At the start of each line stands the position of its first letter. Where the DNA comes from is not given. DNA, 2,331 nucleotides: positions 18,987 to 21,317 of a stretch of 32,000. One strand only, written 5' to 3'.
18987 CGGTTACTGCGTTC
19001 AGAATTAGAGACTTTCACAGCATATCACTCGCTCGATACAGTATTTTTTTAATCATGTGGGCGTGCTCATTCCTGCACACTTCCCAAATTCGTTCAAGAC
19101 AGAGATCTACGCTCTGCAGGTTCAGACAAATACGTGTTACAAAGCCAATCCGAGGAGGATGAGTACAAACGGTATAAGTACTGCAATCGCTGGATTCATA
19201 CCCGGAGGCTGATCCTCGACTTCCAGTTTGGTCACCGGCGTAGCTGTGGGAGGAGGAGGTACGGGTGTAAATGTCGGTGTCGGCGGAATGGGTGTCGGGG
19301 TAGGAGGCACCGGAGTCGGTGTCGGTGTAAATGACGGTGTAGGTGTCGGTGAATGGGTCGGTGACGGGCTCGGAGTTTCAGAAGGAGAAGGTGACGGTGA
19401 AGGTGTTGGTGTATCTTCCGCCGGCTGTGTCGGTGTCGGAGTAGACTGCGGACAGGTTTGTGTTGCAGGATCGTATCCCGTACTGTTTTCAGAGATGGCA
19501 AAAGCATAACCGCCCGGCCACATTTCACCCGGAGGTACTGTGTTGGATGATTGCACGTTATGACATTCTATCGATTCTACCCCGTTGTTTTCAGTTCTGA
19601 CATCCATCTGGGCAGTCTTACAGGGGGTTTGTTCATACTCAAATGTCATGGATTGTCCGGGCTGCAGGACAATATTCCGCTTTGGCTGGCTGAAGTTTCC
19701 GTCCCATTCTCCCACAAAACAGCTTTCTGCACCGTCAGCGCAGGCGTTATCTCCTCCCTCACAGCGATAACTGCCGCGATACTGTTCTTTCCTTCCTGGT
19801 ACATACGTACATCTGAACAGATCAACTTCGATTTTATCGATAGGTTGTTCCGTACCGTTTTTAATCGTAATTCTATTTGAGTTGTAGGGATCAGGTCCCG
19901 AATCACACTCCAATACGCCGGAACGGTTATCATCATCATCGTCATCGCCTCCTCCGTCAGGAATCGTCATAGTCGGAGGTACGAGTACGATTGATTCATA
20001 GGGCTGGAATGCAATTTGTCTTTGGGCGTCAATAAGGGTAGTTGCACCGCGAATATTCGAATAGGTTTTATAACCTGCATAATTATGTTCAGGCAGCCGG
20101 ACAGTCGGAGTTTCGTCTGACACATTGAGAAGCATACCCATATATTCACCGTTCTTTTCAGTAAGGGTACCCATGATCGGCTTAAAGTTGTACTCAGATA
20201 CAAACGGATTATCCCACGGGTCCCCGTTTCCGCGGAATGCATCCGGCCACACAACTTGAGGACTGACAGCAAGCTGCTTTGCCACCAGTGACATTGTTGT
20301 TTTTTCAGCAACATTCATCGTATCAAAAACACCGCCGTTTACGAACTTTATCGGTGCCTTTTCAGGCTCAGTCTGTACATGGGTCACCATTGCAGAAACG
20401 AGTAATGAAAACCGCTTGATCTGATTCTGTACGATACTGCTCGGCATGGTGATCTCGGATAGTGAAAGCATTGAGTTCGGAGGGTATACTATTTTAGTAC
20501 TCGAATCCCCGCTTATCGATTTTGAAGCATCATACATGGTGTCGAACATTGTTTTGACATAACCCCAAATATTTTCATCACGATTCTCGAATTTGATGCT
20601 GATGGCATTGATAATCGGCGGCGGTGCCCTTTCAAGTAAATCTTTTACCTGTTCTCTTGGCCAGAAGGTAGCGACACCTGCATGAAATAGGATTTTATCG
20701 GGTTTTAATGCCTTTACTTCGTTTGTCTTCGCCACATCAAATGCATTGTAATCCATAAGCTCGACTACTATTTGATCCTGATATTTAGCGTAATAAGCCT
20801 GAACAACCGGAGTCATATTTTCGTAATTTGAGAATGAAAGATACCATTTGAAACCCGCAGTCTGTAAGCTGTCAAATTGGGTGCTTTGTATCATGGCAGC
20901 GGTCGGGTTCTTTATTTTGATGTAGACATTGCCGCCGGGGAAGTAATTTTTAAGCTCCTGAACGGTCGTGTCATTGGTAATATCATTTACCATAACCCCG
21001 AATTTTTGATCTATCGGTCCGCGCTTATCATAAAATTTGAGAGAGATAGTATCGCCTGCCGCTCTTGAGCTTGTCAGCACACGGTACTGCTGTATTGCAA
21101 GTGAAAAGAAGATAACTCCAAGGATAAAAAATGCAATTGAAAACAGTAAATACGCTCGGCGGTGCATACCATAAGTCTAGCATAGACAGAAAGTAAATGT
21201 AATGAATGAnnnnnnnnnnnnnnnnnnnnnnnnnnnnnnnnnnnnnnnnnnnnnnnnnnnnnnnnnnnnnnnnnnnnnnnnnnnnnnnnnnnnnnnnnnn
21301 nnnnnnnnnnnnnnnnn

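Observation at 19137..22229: Two adjacent surface proteins share a leader and a C-terminal PG(F/M)NP + hydrophobic tail: candidate sorting signal (PGF-CTERM-like) in a bacterium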

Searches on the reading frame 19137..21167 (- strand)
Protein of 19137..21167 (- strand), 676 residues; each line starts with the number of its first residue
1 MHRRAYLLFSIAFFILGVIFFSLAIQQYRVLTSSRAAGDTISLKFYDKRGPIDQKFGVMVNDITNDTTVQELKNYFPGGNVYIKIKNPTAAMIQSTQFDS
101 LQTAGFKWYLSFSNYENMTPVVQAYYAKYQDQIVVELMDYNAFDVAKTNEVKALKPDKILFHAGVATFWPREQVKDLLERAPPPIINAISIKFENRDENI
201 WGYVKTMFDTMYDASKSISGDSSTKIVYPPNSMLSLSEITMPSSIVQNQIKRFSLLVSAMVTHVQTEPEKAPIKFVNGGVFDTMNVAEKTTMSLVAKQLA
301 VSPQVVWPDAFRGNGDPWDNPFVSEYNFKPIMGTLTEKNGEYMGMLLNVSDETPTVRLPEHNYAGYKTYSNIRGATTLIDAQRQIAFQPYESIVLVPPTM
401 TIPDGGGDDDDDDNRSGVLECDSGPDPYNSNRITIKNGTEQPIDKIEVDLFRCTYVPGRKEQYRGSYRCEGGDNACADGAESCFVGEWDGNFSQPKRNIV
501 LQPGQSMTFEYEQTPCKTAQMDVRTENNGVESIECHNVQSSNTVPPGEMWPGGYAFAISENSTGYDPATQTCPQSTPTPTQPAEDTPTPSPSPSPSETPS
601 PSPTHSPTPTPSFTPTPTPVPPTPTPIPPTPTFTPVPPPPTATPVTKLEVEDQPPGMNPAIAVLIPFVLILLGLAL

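Call 3: search_protein_families(library=ncbifam, proteins=[window:19137-21167:-], max_evalue=10)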
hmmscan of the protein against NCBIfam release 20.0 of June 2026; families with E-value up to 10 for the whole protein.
window:19137-21167:- (676 aa): 0 families

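Call 4: search_protein_families(library=pfam, proteins=[window:19137-21167:-], max_evalue=10)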
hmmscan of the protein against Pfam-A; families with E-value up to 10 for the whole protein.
window:19137-21167:- (676 aa): 3 families
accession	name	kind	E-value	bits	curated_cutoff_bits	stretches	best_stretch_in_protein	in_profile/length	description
PF23915.1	SusG_C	-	0.072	13.9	27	1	345-394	15-62/62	Alpha-amylase SusG C-terminal domain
PF17431.7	YpmT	-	0.1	13.1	25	1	3-28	2-27/60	Uncharacterized YmpT-like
PF13693.12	HTH_35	-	0.18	12.2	25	1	293-315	45-67/75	Winged helix-turn-helix DNA-binding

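Call 39: find_homologous_proteins(query=window:19470-21167:-, max_evalue=0.001)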
Query window:19470-21167:- (566 aa): 11 proteins with E <= 0.001 among 4822 candidates.
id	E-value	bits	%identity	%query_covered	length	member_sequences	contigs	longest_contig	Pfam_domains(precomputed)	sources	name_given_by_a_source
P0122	0.0e+0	1296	98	100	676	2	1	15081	-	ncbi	-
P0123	0.0e+0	1207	91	100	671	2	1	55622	-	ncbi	-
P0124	0.0e+0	1132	85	100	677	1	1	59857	-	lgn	-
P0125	1.4e-207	709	54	100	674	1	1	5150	-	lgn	-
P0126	1.8e-196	672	55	97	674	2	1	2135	-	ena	-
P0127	1.4e-115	405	39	99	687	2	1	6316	-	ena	-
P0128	1.4e-108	382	36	100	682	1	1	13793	-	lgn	-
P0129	3.3e-101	358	38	100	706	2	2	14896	-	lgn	-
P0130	5.0e-80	288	35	99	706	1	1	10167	-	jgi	jgi:hypothetical protein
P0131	1.6e-54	203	32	67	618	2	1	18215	-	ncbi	-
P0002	4.5e-4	37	63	7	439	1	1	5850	-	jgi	-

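Call 52: predict_structure(alignment_id=A3)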
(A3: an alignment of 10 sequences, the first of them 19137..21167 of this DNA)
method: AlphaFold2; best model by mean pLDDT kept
length: 676 residues; sequences in the alignment: 10
mean_pLDDT: 74.7   pTM: 0.58
mean pLDDT of the five models: 74.7, 73.2, 70.9, 70.4, 69.4
residues with pLDDT >= 90: 190; 70-90: 273; 50-70: 85; < 50: 128
segments of 3 or more residues with pLDDT < 50: 23-37, 405-415, 539-552, 576-611, 615-621, 623-657, 673-676
pLDDT, mean of each block of 10 residues (from residue 1): 60 67 43 45 83 92 86 88 96 95 96 95 95 94 94 93 80 90 92 81 87 81 78 91 74 92 73 92 83 93 86 66 70 93 92 86 88 79 85 91 48 51 77 81 84 85 79 76 86 82 82 87 71 61 45 71 80 56 38 41 37 43 44 40 36 44 52 49
secondary structure, 60 per line:
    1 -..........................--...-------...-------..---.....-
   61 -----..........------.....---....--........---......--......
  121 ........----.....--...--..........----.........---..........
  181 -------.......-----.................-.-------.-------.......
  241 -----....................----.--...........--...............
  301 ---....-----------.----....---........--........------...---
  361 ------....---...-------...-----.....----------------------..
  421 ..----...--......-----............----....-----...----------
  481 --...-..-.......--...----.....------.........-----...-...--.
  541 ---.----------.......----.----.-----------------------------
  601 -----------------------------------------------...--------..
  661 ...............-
elements in order (helices of 4 or more, strands of 3 or more residues): H2-27 E30-32 E40-42 E55-59 H66-75 E82-86 H90-93 H96-103 E107-112 H115-128 E133-137 H145-154 E159-167 H171-180 E188-194 H200-215 E234-240 H246-265 E273-280 H286-300 E304-307 E331-338 E341-348 E355-357 E367-370 E374-376 E384-386 E392-396 E419-422 E432-437 E443-454 H459-462 E468-470 E483-485 H490-496 E499-501 E506-510 E517-525 E535-537 E555-561 E648-650 H659-675

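Call 55: fold_search(model_id=the predicted structure, library=pdb)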
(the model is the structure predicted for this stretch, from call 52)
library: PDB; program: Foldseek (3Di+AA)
matches with E <= 10: 1575; with E <= 0.001: 105
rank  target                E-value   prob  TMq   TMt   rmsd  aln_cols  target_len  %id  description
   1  4qaw_H                3.3e-11  1.00  0.35  0.43  18.1       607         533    9  Structure of modular Xyn30D from Paenibacillus barcinonensis (released 2014-10-08)
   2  4qaw_B                3.5e-11  1.00  0.35  0.43  18.2       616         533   10  Structure of modular Xyn30D from Paenibacillus barcinonensis (released 2014-10-08)
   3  4qaw_D                5.5e-11  1.00  0.35  0.42  18.4       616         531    9  Structure of modular Xyn30D from Paenibacillus barcinonensis (released 2014-10-08)
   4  4qaw_A                9.3e-11  1.00  0.34  0.42  17.9       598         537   10  Structure of modular Xyn30D from Paenibacillus barcinonensis (released 2014-10-08)
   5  4qaw_C                2.1e-10  1.00  0.35  0.43  17.8       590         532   10  Structure of modular Xyn30D from Paenibacillus barcinonensis (released 2014-10-08)
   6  4qaw_E                2.6e-10  1.00  0.35  0.42  18.1       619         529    9  Structure of modular Xyn30D from Paenibacillus barcinonensis (released 2014-10-08)
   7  3kl0_D                5.9e-10  1.00  0.36  0.57   6.3       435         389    8  Crystal structure of the glucuronoxylan xylanohydrolase XynC from Bacillus subtilis (released 2010-12-08)
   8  3kl3_C                6.6e-10  1.00  0.35  0.55   6.8       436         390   10  Crystal structure of Ligand bound XynC (released 2010-12-08)
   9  4fmv                  1.7e-09  1.00  0.36  0.57   6.2       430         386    8  Crystal Structure Analysis of a GH30 Endoxylanase from Clostridium papyrosolvens C71 (released 2013-06-19)
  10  5a6l_A                2.8e-09  1.00  0.35  0.56   6.7       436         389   10  High resolution structure of the thermostable glucuronoxylan endo-Beta-1, 4-xylanase, CtXyn30A, from Clostridium therm (released 2016-10-19)
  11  3kl3_B                3.0e-09  1.00  0.35  0.56   6.5       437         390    8  Crystal structure of Ligand bound XynC (released 2010-12-08)
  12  4ckq_A                3.4e-09  1.00  0.36  0.57   6.4       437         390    9  X-ray structure of glucuronoxylan-xylanohydrolase (Xyn30A) from Clostridium thermocellum (released 2015-01-21)
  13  3kl0_A                5.0e-09  1.00  0.35  0.55   6.7       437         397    9  Crystal structure of the glucuronoxylan xylanohydrolase XynC from Bacillus subtilis (released 2010-12-08)
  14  3gtn_A                6.0e-09  1.00  0.36  0.57   6.2       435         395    9  Crystal Structure of XynC from Bacillus subtilis 168 (released 2009-04-28)
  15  4aw7_A                6.7e-09  1.00  0.27  0.31  21.3       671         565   10  BpGH86A: A beta-porphyranase of glycoside hydrolase family 86 from the human gut bacterium Bacteroides plebeius (released 2012-07-25)
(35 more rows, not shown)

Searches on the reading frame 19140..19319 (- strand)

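Call 3: search_protein_families(library=ncbifam, proteins=[window:19140-19319:-], max_evalue=10)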
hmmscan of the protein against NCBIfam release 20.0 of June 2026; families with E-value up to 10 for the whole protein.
seq(60 aa): 1 family
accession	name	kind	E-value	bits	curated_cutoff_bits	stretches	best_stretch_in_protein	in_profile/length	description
NF008826.2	PRK11876.1-2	equivalog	0.56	10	33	1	46-60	6-20/30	cytochrome b6-f complex subunit PetM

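Call 4: search_protein_families(library=pfam, proteins=[window:19140-19319:-], max_evalue=10)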
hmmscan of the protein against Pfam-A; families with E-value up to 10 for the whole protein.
seq(60 aa): 2 families
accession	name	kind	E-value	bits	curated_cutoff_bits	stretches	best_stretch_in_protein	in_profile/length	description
PF11857.13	DUF3377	-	0.1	13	26.5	1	33-58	18-43/72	Domain of unknown function (DUF3377)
PF08041.16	PetM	-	0.55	10.3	25.1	1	49-60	9-20/30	PetM family of cytochrome b6f complex subunit 7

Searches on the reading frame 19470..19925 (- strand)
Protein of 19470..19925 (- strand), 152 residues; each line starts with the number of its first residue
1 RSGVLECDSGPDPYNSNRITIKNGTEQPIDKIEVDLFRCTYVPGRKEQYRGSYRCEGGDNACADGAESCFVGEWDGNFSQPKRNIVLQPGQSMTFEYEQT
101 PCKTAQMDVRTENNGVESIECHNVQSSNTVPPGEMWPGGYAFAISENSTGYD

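Call 67: search_protein_families(library=pfam, proteins=[window:19470-19925:-], max_evalue=1)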
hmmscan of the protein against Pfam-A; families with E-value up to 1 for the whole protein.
window:19470-19925:- (152 aa): 2 families
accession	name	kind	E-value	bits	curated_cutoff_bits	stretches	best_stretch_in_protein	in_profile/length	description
PF09478.16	CBM49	-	0.036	14.8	23.4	0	76-97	56-77/80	Carbohydrate binding domain CBM49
PF11720.13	Inhibitor_I78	-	0.037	14.5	23.6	1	86-115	33-57/65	Peptidase inhibitor I78 family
